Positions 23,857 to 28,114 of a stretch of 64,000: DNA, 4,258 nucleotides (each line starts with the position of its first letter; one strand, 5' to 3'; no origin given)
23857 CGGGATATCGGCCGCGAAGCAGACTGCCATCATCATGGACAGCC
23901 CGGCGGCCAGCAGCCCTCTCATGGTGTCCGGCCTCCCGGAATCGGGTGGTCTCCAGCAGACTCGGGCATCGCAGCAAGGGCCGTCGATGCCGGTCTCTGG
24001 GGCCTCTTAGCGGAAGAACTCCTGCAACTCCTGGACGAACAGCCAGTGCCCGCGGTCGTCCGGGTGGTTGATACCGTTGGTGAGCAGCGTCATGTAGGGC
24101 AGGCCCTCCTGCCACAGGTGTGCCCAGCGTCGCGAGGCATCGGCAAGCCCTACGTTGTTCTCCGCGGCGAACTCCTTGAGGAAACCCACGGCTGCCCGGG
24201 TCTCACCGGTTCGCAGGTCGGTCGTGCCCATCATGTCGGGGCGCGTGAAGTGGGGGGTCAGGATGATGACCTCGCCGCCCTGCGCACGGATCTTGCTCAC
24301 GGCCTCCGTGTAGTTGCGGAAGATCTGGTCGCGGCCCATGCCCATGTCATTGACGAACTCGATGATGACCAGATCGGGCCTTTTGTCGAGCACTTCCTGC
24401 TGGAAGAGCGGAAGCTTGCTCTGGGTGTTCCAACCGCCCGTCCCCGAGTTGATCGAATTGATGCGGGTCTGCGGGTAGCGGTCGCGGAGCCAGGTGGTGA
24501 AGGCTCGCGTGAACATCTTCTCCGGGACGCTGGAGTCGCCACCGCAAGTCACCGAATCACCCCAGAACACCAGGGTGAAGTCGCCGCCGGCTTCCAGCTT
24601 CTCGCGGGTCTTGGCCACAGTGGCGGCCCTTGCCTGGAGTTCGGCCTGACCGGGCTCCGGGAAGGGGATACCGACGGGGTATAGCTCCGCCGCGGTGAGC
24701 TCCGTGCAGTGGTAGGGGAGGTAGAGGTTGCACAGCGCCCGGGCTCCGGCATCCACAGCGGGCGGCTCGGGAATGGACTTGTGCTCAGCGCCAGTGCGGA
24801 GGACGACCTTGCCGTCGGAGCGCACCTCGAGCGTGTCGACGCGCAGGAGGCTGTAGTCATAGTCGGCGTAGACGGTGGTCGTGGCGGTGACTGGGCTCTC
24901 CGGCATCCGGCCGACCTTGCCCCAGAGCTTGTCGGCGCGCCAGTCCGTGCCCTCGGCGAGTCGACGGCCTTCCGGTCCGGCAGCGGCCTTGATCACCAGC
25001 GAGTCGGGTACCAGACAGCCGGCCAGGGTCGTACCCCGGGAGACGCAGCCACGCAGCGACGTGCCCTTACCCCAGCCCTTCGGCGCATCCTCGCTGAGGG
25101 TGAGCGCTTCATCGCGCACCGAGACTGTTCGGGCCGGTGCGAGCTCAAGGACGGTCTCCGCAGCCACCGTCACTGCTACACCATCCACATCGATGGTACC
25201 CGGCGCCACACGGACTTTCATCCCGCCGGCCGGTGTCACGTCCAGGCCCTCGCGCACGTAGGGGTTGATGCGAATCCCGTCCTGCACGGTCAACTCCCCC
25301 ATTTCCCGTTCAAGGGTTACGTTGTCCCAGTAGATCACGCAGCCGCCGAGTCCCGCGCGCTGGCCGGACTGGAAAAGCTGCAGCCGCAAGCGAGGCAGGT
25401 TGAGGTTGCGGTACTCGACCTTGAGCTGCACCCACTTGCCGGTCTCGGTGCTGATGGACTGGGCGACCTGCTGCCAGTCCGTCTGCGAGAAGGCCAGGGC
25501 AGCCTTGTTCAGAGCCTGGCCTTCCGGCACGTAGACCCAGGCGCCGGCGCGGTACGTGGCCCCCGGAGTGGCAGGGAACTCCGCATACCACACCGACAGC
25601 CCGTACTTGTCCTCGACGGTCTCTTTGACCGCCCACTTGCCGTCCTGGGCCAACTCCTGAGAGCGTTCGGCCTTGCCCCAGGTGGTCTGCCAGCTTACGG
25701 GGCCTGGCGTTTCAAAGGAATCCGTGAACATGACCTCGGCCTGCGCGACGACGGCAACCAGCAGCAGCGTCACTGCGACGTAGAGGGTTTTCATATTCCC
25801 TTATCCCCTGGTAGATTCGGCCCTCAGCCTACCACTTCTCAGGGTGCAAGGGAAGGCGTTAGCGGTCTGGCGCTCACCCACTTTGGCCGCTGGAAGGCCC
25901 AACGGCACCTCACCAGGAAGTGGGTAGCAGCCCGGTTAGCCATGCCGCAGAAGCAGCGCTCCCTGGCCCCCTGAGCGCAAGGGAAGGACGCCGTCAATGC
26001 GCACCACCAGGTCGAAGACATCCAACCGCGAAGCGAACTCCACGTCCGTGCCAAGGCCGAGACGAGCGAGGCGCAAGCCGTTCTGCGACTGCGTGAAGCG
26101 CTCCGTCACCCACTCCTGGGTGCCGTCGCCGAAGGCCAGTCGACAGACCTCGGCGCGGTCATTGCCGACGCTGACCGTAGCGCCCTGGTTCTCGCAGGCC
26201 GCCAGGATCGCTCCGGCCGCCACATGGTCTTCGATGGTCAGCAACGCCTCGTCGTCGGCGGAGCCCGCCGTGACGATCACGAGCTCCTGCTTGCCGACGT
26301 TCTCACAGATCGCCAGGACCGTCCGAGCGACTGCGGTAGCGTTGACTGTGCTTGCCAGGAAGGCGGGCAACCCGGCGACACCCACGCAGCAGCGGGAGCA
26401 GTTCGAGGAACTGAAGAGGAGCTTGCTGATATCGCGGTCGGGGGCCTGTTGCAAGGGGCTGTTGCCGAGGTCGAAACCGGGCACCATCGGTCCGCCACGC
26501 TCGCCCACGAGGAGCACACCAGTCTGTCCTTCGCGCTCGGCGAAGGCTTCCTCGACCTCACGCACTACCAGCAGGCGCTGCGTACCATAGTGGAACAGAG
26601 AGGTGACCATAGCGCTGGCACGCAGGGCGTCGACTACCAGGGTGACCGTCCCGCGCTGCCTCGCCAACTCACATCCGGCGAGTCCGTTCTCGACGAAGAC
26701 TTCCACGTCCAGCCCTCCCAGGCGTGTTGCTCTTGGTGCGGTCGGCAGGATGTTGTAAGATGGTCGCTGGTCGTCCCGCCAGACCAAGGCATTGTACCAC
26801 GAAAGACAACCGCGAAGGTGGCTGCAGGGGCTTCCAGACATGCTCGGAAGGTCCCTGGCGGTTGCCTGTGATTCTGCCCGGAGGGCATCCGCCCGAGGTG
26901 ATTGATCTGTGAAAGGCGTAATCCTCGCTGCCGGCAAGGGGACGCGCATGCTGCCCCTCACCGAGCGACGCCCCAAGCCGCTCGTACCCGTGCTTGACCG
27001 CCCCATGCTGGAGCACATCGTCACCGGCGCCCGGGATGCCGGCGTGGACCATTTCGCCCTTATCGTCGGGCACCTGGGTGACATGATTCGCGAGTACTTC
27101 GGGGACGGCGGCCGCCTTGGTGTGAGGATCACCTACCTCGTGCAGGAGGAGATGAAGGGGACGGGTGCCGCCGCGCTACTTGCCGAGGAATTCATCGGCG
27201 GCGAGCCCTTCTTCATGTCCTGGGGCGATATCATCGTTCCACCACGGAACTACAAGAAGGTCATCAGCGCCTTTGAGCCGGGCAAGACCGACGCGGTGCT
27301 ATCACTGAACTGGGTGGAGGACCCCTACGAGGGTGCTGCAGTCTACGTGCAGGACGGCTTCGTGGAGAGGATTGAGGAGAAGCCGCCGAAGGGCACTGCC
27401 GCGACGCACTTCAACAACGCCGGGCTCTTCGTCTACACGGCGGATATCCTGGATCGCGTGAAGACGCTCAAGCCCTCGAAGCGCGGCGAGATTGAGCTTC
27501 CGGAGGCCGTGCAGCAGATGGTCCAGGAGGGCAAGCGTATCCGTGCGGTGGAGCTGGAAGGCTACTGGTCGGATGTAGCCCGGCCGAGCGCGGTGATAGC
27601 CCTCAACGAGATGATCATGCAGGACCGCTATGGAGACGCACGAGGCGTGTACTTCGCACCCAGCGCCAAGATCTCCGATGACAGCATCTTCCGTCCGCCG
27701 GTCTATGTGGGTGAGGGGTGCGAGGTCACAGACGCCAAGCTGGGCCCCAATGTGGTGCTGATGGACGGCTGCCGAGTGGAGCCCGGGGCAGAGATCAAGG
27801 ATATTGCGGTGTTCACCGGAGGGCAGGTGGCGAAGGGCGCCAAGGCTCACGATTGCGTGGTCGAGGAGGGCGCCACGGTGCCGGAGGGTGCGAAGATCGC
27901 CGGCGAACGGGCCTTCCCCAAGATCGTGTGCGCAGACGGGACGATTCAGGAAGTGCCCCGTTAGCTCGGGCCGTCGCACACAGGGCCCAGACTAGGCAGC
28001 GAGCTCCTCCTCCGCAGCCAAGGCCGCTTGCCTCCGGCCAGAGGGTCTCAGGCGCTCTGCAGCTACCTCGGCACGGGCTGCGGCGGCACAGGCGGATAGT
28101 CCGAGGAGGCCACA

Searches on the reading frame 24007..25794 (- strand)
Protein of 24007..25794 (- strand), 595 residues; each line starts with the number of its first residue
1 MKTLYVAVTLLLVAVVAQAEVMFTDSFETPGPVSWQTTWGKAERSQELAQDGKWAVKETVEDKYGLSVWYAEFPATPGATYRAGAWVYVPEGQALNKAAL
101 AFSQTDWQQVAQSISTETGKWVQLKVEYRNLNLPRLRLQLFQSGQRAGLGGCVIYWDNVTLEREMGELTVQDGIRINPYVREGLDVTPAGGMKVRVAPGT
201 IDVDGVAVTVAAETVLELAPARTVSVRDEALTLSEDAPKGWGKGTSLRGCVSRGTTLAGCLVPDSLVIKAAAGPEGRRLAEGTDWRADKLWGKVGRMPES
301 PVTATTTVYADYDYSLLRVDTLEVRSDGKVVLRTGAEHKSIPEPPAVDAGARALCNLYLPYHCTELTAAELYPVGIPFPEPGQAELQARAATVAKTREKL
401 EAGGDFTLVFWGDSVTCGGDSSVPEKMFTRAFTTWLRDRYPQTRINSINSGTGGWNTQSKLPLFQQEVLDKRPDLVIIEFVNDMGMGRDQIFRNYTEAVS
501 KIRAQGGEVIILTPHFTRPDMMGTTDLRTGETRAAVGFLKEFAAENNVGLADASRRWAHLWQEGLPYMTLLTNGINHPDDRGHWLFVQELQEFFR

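Call 70: search_protein_families(library=pfam, proteins=[window:24007-25794:-], max_evalue=0.00001)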
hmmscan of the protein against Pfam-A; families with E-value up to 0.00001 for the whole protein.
window:24007-25794:- (595 aa): 3 families
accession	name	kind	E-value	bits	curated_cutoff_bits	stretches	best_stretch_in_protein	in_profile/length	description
PF13472.12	Lipase_GDSL_2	-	2.1e-18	67.9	32.9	1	410-584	1-177/178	GDSL-like Lipase/Acylhydrolase family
PF16075.10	DUF4815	-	1.1e-06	27.7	30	1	301-365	364-427/570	Domain of unknown function (DUF4815)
PF25182.1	NonGDSL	-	1.2e-06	28.4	80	1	385-518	7-143/220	Non-GDSL lipase-like family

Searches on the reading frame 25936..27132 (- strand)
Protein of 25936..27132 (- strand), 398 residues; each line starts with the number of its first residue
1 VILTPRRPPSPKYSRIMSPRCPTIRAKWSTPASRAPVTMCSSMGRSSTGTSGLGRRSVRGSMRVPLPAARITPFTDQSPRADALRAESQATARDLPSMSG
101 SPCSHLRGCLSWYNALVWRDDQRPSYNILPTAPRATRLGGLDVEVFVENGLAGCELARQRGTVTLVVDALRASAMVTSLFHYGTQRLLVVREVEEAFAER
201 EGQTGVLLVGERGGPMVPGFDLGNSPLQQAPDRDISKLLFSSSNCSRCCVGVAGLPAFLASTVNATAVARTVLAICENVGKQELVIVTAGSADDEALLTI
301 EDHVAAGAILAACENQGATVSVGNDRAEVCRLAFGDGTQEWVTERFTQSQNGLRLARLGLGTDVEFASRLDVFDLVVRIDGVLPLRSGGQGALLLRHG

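Call 70: search_protein_families(library=pfam, proteins=[window:25936-27132:-], max_evalue=0.00001)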
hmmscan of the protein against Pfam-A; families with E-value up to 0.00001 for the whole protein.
window:25936-27132:- (398 aa): 1 family
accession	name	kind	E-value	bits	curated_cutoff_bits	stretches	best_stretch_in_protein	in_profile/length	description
PF04029.19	2-ph_phosp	-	1.1e-36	126.5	26.4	1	162-379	14-223/226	2-phosphosulpholactate phosphatase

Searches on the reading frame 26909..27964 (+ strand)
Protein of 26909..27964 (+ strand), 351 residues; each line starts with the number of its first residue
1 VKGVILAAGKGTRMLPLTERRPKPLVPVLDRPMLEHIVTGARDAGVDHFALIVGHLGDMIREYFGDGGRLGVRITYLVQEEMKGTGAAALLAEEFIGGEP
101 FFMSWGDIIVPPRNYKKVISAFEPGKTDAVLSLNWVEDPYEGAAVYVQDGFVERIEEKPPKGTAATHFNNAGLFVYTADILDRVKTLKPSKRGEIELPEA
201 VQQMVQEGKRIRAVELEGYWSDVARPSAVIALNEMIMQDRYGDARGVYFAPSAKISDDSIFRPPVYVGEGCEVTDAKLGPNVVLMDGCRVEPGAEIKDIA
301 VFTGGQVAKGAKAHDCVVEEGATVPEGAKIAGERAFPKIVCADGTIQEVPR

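Call 70: search_protein_families(library=pfam, proteins=[window:26909-27964:+], max_evalue=0.00001)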
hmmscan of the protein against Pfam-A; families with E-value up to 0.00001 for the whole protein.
window:26909-27964:+ (351 aa): 5 families
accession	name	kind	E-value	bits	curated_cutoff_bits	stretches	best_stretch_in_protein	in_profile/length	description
PF00483.29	NTP_transferase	-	3.1e-39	135.5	21.2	1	2-236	1-242/245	Nucleotidyl transferase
PF12804.13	NTP_transf_3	-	7.7e-13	49.4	27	1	3-131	1-120/160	MobA-like NTP transferase domain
PF00132.30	Hexapep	-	2.5e-08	33.7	27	0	276-296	14-34/36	Bacterial transferase hexapeptide (six repeats)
PF24894.1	Hexapep_GlmU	-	4.4e-07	30.4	23.3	1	266-330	20-83/104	GlmU-like, C-terminal hexapeptide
PF25084.1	LbH_EIF2B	-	3.6e-06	27.4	54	1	246-331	3-88/105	EIF2B subunit epsilon LbH domain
